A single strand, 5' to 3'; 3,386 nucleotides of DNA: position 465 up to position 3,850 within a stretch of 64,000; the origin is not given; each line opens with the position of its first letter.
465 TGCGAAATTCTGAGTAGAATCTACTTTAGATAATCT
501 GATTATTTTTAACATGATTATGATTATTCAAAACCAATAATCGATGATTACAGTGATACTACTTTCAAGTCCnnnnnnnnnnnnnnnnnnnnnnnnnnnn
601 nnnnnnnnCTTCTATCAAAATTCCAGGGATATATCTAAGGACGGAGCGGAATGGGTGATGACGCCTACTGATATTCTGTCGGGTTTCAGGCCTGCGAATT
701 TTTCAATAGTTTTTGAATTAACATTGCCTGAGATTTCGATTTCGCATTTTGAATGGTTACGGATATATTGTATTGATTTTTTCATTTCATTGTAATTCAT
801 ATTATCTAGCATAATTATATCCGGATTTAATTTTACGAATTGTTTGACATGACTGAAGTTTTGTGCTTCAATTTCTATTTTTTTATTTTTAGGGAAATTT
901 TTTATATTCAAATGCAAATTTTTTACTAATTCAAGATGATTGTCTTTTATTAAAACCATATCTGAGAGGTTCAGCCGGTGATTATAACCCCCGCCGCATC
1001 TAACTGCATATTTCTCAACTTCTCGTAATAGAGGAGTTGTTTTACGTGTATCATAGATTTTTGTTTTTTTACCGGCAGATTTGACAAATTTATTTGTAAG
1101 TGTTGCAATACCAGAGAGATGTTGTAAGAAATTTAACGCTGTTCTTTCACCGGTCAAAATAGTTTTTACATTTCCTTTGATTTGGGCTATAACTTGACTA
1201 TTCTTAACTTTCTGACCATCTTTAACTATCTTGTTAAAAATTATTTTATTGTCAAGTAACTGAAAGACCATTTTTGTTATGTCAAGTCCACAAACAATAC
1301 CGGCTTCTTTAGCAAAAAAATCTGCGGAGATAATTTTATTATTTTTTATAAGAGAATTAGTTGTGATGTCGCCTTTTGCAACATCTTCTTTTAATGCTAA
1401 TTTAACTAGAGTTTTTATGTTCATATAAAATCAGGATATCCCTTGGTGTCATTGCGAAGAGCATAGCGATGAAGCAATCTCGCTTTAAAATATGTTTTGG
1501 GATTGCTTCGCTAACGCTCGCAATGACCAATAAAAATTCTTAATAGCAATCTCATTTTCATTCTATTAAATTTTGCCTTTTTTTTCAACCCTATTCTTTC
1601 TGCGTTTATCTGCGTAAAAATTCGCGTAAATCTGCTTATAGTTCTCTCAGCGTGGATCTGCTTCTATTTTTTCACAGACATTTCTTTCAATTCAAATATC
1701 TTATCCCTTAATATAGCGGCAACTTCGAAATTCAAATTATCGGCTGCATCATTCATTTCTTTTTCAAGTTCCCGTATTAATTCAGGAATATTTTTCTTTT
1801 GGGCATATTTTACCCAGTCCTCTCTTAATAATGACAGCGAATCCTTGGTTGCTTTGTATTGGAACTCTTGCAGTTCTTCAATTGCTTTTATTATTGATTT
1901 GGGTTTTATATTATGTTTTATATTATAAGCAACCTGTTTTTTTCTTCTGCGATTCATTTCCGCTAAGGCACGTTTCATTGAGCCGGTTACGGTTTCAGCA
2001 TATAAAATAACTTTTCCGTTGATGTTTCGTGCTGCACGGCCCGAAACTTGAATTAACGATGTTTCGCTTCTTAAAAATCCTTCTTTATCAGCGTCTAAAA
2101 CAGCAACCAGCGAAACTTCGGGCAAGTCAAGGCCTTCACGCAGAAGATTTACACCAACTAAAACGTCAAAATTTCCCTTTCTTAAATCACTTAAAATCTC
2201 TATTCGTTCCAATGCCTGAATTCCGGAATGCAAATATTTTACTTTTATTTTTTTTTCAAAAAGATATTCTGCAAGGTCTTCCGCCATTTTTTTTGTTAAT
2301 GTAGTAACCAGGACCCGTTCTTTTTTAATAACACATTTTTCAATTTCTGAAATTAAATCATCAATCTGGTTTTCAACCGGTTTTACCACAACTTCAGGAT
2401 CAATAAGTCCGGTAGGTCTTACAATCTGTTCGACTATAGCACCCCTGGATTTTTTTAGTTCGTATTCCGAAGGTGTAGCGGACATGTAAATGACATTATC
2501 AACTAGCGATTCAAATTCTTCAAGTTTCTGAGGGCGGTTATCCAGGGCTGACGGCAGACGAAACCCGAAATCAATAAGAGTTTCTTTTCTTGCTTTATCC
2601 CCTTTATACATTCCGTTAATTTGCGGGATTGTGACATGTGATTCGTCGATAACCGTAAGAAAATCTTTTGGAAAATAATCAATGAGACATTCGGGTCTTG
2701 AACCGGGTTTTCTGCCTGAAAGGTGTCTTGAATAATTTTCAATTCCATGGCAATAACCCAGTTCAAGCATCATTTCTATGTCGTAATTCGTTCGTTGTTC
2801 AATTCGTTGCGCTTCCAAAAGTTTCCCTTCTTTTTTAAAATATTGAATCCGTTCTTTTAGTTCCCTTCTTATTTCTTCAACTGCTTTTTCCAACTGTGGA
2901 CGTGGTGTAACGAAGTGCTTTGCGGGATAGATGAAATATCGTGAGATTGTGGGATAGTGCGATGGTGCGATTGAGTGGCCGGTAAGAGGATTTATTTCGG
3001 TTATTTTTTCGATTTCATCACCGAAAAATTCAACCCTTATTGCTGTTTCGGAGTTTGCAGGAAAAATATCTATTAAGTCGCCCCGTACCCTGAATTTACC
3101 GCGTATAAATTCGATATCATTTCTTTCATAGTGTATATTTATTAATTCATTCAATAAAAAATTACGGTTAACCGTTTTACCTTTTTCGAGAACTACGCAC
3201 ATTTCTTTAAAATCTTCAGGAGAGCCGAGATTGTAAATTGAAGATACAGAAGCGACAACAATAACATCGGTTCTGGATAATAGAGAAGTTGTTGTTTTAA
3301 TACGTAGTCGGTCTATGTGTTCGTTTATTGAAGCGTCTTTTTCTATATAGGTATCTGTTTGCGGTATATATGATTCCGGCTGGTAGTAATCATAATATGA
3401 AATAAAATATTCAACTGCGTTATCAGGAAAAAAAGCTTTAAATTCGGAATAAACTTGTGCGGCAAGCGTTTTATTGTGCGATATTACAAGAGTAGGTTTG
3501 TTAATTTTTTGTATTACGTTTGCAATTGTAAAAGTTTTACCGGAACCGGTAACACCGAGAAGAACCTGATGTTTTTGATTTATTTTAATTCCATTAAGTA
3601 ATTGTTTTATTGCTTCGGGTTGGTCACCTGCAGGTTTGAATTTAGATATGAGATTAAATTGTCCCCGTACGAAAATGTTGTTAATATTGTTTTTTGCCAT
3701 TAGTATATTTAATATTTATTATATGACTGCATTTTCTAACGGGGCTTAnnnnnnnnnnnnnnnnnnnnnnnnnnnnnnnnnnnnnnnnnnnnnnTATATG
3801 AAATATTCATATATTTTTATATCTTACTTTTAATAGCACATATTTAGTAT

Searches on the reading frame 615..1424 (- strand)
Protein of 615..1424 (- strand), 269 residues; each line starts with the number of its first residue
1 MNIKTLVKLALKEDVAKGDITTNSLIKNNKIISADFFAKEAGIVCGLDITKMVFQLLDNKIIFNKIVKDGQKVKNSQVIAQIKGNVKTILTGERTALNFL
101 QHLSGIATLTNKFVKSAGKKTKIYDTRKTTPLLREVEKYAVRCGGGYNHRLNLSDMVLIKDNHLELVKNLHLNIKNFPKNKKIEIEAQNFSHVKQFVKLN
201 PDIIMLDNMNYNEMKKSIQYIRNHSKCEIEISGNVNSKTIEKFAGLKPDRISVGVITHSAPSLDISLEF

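Call 94: search_protein_families(library=pfam, proteins=[window:615-1424:-], max_evalue=0.00001)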
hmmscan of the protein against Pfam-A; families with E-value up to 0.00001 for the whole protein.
window:615-1424:- (269 aa): 2 families
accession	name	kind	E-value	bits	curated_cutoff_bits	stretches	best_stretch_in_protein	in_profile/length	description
PF01729.25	QRPTase_C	-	1.7e-52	178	23.1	1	106-268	1-169/169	Quinolinate phosphoribosyl transferase, C-terminal domain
PF02749.22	QRPTase_N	-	2.5e-23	82.5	27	1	19-104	1-82/82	Quinolinate phosphoribosyl transferase, N-terminal domain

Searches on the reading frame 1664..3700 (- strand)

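Call 93: search_protein_families(library=pfam, proteins=[window:1664-3700:-], max_evalue=0.00001)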
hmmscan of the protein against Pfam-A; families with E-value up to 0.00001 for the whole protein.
window:1664-3700:- (678 aa): 6 families
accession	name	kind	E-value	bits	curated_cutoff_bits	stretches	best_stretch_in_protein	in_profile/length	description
PF17757.6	UvrB_inter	-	1.4e-30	105.6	22.9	1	170-263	2-91/91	UvrB interaction domain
PF00271.37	Helicase_C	-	2e-21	76.8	23.5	1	449-559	6-109/110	Helicase conserved C-terminal domain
PF12344.14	UvrB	-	1.9e-18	66.5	27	1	566-607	1-42/43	Ultra-violet resistance protein B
PF04851.21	ResIII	-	7.4e-13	49.2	22.5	1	21-111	2-93/164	Type III restriction enzyme, res subunit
PF02151.25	UVR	-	2.6e-10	40.1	21.5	1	640-673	2-35/36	UvrB/uvrC motif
PF00270.35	DEAD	-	5e-08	33.3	26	1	27-101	4-81/167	DEAD/DEAH box helicase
